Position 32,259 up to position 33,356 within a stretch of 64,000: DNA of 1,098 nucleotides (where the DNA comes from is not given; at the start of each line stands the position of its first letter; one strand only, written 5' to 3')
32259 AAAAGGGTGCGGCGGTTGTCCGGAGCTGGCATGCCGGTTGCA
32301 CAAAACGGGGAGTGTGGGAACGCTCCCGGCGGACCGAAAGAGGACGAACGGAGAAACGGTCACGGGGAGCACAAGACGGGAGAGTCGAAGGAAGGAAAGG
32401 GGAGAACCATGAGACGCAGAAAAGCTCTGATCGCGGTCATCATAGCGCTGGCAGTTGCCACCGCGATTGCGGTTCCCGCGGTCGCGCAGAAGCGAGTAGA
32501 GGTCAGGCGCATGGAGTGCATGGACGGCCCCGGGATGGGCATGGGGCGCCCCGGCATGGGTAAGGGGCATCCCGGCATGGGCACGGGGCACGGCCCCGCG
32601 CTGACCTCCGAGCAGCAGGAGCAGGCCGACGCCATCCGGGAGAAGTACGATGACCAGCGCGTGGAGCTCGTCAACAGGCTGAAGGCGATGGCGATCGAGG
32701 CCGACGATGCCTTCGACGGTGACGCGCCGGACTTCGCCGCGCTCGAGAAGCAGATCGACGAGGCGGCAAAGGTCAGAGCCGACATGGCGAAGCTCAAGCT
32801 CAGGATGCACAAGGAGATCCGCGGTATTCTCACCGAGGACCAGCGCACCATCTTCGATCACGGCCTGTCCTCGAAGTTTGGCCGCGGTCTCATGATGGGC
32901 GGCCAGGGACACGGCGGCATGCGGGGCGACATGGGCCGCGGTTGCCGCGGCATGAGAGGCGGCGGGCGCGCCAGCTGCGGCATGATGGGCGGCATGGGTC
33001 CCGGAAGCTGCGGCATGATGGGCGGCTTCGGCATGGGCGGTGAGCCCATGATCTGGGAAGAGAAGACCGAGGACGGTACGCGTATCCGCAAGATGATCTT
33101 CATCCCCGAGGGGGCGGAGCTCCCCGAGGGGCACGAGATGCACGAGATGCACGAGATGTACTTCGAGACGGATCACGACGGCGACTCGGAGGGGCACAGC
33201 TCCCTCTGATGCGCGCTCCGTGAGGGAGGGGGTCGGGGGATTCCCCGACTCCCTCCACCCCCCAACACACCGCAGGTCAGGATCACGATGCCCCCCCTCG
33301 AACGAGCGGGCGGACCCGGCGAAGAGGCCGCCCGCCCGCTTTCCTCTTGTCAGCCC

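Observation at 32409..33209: Spy/CpxP-like periplasmic protein with Met/Gly- and His/Met-rich tracts (candidate Cu(I)/metal-buffering chaperone) immediately after the sigma-54 two-component system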

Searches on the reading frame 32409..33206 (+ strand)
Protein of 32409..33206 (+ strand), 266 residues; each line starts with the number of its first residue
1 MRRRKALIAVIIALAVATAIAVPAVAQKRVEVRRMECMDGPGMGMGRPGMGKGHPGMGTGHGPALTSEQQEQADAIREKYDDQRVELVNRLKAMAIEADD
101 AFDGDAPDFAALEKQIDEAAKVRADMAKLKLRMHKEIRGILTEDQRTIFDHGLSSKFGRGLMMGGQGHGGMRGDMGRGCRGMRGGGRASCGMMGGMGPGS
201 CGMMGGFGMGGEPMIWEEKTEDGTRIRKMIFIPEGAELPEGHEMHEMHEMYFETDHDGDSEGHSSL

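Call 3: search_protein_families(library=pfam, proteins=[window:32409-33206:+], max_evalue=0.1)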
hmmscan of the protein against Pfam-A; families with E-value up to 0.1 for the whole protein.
window:32409-33206:+ (266 aa): 2 families
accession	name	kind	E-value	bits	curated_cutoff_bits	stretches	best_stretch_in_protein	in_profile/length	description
PF07813.17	LTXXQ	-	2.2e-05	25.5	24.3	1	65-150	15-97/100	LTXXQ motif family protein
PF13801.11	Metal_resist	-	4.2e-05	24.2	29.2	1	45-147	22-124/125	Heavy-metal resistance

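Call 4: search_protein_families(library=ncbifam, proteins=[window:32409-33206:+], max_evalue=0.1)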
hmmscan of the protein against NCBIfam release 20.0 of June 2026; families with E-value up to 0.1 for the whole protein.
window:32409-33206:+ (266 aa): 2 families
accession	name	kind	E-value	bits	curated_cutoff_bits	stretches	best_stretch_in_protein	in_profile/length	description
NF007769.1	PRK10455.1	equivalog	2.1e-05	24.8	174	1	7-151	4-142/160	ATP-independent periplasmic protein-refolding chaperone Spy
NF007687.2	PRK10363.1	equivalog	0.018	14.9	160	1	11-151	10-142/152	cell-envelope stress modulator CpxP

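Call 7: find_homologous_proteins(query=window:32409-33206:+, max_evalue=0.001)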
Query window:32409-33206:+ (266 aa): 34 proteins with E <= 0.001 among 1519 candidates.
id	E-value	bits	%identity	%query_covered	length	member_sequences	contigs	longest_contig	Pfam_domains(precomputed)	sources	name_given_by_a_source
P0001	1.1e-171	588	100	100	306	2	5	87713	PF07813.18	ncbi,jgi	-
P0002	1.4e-37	148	54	41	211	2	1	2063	PF13801.12,PF07813.18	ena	-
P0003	5.3e-33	133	51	34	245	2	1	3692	PF13801.12,PF07813.18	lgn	-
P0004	8.0e-33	132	39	58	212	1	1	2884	PF13801.12,PF07813.18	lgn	-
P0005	1.2e-32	132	46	58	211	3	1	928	PF13801.12,PF07813.18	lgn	-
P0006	7.8e-32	129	46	54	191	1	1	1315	PF13801.12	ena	-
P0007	3.2e-31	127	50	40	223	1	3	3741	PF13801.12,PF07813.18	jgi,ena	jgi:Spy/CpxP family protein refolding chaperone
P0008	1.9e-30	124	41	59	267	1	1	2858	PF13801.12,PF07813.18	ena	-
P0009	1.4e-29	122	49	33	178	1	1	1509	PF07813.18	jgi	jgi:hypothetical protein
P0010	4.5e-29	120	42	61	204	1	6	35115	PF13801.12,PF07813.18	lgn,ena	-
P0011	1.1e-28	119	52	35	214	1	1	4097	PF13801.12,PF07813.18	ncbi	-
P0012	1.8e-28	118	42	59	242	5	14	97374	PF13801.12,PF07813.18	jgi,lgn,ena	-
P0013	4.4e-28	117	42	57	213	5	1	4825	PF13801.12,PF07813.18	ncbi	-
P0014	8.4e-28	116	45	58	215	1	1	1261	-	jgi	jgi:Spy/CpxP family protein refolding chaperone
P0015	8.8e-28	116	47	42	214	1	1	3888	PF13801.12,PF07813.18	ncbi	-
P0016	9.5e-27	112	47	42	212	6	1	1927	PF13801.12,PF07813.18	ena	-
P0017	1.4e-26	112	44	59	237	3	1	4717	PF13801.12,PF07813.18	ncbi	-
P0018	5.4e-26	110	40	56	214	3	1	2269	PF13801.12,PF07813.18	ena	-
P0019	7.1e-26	109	50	35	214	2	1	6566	PF13801.12,PF07813.18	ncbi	-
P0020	4.8e-23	100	36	77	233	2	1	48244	PF13801.12,PF07813.18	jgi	jgi:Spy/CpxP family protein refolding chaperone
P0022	8.7e-12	63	22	56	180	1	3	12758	PF13801.12,PF07813.18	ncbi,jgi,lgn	jgi:hypothetical protein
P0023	2.8e-9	55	23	35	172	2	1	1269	PF13801.12,PF07813.18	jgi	jgi:hypothetical protein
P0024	2.3e-8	52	25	57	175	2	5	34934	PF13801.12,PF07813.18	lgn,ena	-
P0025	4.4e-7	48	25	33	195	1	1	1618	PF13801.12,PF07813.18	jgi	jgi:Spy/CpxP family protein refolding chaperone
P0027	4.3e-6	45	35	39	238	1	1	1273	PF13801.12,PF07813.18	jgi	jgi:Spy/CpxP family protein refolding chaperone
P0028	7.2e-6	44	22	36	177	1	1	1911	PF13801.12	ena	-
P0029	2.4e-5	42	30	35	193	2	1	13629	PF13801.12,PF16231.12,PF07813.18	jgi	jgi:Spy/CpxP family protein refolding chaperone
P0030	3.8e-5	42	24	31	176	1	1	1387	PF13801.12,PF07813.18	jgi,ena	-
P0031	1.1e-4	40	29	54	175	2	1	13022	PF13801.12,PF07813.18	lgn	-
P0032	2.5e-4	39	24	31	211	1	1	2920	PF13801.12,PF07813.18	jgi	jgi:Spy/CpxP family protein refolding chaperone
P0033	2.5e-4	39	24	31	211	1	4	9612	PF13801.12,PF07813.18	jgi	jgi:Spy/CpxP family protein refolding chaperone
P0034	6.1e-4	38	36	39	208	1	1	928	PF13801.12,PF07813.18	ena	-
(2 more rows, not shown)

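Call 8: search_solved_structures(query=window:32409-33206:+, max_evalue=10, show_alignments=3)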
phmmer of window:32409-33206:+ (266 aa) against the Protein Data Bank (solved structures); distinct sequences matched with E-value up to 10: 5.
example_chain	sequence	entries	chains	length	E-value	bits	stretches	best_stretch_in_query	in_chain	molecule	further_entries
6xep_A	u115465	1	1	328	0.48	13.2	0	86-129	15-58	Thiamine-monophosphate kinase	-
2nd4_A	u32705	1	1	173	0.79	12.5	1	24-124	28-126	Amylase-binding protein AbpA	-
1kkh_A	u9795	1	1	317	1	12.1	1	107-170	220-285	Mevalonate Kinase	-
1vis_A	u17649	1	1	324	1.1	12.1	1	107-170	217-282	Mevalonate kinase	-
7mq8_NB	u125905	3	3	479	2.7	10.8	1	61-133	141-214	Something about silencing protein 10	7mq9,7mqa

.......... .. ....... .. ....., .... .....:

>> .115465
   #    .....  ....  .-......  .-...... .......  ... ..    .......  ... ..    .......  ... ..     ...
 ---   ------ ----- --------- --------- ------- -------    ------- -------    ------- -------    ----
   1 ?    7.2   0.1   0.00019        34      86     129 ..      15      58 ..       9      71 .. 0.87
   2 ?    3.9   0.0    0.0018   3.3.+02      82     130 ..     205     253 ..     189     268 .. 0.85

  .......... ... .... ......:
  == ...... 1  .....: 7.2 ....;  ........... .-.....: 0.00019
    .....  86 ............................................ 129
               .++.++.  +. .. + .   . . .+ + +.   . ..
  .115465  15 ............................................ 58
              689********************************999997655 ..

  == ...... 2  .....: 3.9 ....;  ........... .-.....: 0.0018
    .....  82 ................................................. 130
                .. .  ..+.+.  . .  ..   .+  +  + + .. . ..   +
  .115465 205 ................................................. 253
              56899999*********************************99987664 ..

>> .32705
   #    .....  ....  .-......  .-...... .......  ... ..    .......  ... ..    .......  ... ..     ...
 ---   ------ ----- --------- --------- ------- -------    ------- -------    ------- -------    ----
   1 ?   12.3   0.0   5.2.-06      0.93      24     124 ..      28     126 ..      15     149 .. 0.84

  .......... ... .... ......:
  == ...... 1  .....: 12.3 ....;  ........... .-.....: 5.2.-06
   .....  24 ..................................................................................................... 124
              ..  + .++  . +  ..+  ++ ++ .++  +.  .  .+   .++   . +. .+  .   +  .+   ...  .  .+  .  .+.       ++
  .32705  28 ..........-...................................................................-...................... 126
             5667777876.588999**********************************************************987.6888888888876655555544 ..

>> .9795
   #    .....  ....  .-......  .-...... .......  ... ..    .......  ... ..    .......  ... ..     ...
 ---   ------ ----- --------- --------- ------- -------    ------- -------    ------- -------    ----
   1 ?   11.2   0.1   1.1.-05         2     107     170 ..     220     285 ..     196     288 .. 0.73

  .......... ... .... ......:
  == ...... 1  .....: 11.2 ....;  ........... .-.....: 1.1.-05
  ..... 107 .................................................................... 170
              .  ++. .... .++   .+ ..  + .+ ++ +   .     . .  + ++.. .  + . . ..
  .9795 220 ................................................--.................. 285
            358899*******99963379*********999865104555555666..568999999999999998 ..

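Call 10: find_encoding_contigs(protein=P0001, flank=10000, max_places=4)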
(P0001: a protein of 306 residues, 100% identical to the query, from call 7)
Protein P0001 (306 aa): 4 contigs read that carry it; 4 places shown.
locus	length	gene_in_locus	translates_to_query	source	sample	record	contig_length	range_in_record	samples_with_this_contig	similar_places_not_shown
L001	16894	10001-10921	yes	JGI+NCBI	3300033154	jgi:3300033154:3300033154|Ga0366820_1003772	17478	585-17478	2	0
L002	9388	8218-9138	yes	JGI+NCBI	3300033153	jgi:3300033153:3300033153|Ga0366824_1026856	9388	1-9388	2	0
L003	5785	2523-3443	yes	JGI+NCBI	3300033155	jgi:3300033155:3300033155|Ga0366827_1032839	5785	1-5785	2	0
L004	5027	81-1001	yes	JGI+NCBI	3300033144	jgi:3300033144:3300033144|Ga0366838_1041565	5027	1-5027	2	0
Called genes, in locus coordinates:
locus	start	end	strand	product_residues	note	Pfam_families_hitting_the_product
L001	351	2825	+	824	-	PF04055:Radical_SAM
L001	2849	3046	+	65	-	-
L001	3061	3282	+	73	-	-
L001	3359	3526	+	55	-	-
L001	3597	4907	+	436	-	PF25292:Beta-prop_CGLA (faint), PF13360:PQQ_2 (faint), PF01839:FG-GAP (faint), PF13570:Beta-prop_ACSF4 (faint), PF13517:FG-GAP_3 (weak)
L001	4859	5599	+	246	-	PF13191:AAA_16 (faint), PF00005:ABC_tran, PF13304:AAA_21 (faint)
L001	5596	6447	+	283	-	PF01061:ABC2_membrane, PF12698:ABC2_membrane_3 (weak)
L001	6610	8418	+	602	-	PF17203:sCache_3_2 (weak), PF08448:PAS_4 (faint), PF00989:PAS (weak), PF12860:PAS_7, PF00512:HisKA, PF02518:HATPase_c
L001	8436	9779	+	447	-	PF00072:Response_reg, PF01078:Mg_chelatase (faint), PF00158:Sigma54_activat, PF14532:Sigma54_activ_2, PF00004:AAA (weak), PF07728:AAA_5, PF25601:AAA_lid_14, PF02954:HTH_8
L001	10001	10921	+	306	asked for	PF07813:LTXXQ (faint)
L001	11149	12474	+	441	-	PF00860:Xan_ur_permease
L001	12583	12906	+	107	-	PF03091:CutA1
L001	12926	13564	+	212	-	PF13505:OMP_b-brl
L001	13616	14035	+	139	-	PF02566:OsmC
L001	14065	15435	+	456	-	PF01523:PmbA_TldD_1st, PF19290:PmbA_TldD_2nd, PF19289:PmbA_TldD_3rd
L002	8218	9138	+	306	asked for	PF07813:LTXXQ (faint)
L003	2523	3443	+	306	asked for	PF07813:LTXXQ (faint)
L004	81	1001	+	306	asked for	PF07813:LTXXQ (faint)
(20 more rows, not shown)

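Call 12: find_encoding_contigs(protein=P0012, flank=6000, max_places=2)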
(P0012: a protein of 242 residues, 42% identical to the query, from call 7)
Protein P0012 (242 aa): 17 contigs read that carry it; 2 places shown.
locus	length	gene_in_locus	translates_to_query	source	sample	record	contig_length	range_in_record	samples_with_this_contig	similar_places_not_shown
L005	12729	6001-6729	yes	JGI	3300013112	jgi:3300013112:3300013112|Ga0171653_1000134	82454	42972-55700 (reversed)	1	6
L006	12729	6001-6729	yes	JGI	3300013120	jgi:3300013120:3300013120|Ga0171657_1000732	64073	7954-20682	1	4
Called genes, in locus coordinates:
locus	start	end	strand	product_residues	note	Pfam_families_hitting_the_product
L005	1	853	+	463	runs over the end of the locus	PF13517:FG-GAP_3 (faint), PF25292:Beta-prop_CGLA (faint), PF01839:FG-GAP (faint), PF13570:Beta-prop_ACSF4 (faint)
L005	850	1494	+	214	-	PF00005:ABC_tran, PF13304:AAA_21 (faint)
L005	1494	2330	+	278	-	PF01061:ABC2_membrane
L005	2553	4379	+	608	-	PF00989:PAS, PF08448:PAS_4, PF13188:PAS_8 (faint), PF13426:PAS_9, PF00512:HisKA, PF02518:HATPase_c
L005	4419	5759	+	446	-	PF00072:Response_reg, PF00158:Sigma54_activat, PF14532:Sigma54_activ_2, PF00004:AAA (weak), PF07728:AAA_5 (weak), PF25601:AAA_lid_14, PF02954:HTH_8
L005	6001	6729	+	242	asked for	PF13801:Metal_resist, PF07813:LTXXQ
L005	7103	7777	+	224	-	PF13505:OMP_b-brl (weak)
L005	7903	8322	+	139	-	PF02566:OsmC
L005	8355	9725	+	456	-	PF01523:PmbA_TldD_1st (weak), PF19290:PmbA_TldD_2nd, PF19289:PmbA_TldD_3rd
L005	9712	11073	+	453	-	PF19290:PmbA_TldD_2nd (faint), PF01523:PmbA_TldD_1st, PF19289:PmbA_TldD_3rd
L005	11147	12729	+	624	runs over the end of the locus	-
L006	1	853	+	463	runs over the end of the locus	PF13517:FG-GAP_3 (faint), PF25292:Beta-prop_CGLA (faint), PF01839:FG-GAP (faint)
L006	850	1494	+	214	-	PF00005:ABC_tran, PF13304:AAA_21 (faint)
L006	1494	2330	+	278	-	PF01061:ABC2_membrane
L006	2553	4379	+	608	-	PF00989:PAS, PF08448:PAS_4, PF13188:PAS_8 (faint), PF13426:PAS_9, PF00512:HisKA, PF02518:HATPase_c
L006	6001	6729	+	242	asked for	PF13801:Metal_resist, PF07813:LTXXQ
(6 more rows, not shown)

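Call 13: find_encoding_contigs(protein=P0020, flank=6000, max_places=2)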
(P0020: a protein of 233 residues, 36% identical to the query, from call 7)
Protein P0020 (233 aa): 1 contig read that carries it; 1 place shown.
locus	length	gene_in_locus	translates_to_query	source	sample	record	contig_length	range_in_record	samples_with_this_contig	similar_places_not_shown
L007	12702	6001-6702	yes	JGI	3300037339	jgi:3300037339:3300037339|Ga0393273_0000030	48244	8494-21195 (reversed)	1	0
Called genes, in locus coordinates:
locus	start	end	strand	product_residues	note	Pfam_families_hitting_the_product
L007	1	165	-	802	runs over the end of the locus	PF01839:FG-GAP (faint), PF13517:FG-GAP_3 (weak), PF13229:Beta_helix (faint)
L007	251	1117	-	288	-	PF05876:GpA_ATPase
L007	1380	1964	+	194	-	PF01909:NTP_transf_2, PF18765:Polbeta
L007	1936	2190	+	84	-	-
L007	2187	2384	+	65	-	-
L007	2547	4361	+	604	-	PF00989:PAS (weak), PF08448:PAS_4, PF13426:PAS_9 (weak), PF00512:HisKA, PF02518:HATPase_c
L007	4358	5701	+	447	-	PF00072:Response_reg, PF00158:Sigma54_activat, PF13191:AAA_16 (weak), PF14532:Sigma54_activ_2, PF00004:AAA (weak), PF07728:AAA_5, PF25601:AAA_lid_14, PF02954:HTH_8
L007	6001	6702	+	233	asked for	PF13801:Metal_resist, PF07813:LTXXQ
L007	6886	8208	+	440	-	PF00860:Xan_ur_permease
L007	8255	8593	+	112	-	PF03091:CutA1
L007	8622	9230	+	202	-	PF13505:OMP_b-brl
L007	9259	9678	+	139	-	PF02566:OsmC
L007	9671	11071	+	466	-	PF01523:PmbA_TldD_1st, PF19290:PmbA_TldD_2nd, PF19289:PmbA_TldD_3rd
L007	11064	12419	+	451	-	PF01523:PmbA_TldD_1st, PF19290:PmbA_TldD_2nd (weak), PF19289:PmbA_TldD_3rd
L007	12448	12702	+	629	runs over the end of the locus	-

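Call 14: find_encoding_contigs(protein=P0024, flank=6000, max_places=2)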
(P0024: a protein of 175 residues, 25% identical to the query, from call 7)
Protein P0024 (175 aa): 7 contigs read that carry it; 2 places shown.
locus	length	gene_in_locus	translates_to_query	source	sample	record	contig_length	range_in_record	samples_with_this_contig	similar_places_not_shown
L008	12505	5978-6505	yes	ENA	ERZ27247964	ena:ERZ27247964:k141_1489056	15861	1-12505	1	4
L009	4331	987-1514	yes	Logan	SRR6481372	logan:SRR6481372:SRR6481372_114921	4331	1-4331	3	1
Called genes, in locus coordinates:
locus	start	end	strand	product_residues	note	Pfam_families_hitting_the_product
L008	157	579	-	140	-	-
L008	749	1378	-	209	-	PF08843:AbiEii (faint)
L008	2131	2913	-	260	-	PF09365:DUF2461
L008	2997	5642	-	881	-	PF00069:Pkinase, PF07714:PK_Tyr_Ser-Thr, PF03109:ABC1 (weak), PF07721:TPR_4 (faint), PF00515:TPR_1 (weak), PF07719:TPR_2 (weak), PF13181:TPR_8 (weak), PF17874:TPR_MalT (weak), +9 more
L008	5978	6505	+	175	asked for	PF13801:Metal_resist, PF07813:LTXXQ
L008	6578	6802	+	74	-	PF09851:SHOCT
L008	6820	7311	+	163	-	PF01209:Ubie_methyltran, PF13489:Methyltransf_23, PF07021:MetW (weak), PF13847:Methyltransf_31, PF08241:Methyltransf_11, PF08242:Methyltransf_12, PF13649:Methyltransf_25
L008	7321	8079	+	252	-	PF06271:RDD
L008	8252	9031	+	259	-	PF01643:Acyl-ACP_TE, PF13279:4HBT_2 (faint), PF20791:Acyl-ACP_TE_C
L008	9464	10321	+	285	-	-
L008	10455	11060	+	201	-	-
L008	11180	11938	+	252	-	PF20772:TACO1_YebC_N, PF01709:Transcrip_reg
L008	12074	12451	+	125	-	PF02075:RuvC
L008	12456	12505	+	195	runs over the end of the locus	PF01330:RuvA_N, PF14520:HHH_5, PF07499:RuvA_C (weak)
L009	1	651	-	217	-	?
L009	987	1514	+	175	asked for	PF13801:Metal_resist, PF07813:LTXXQ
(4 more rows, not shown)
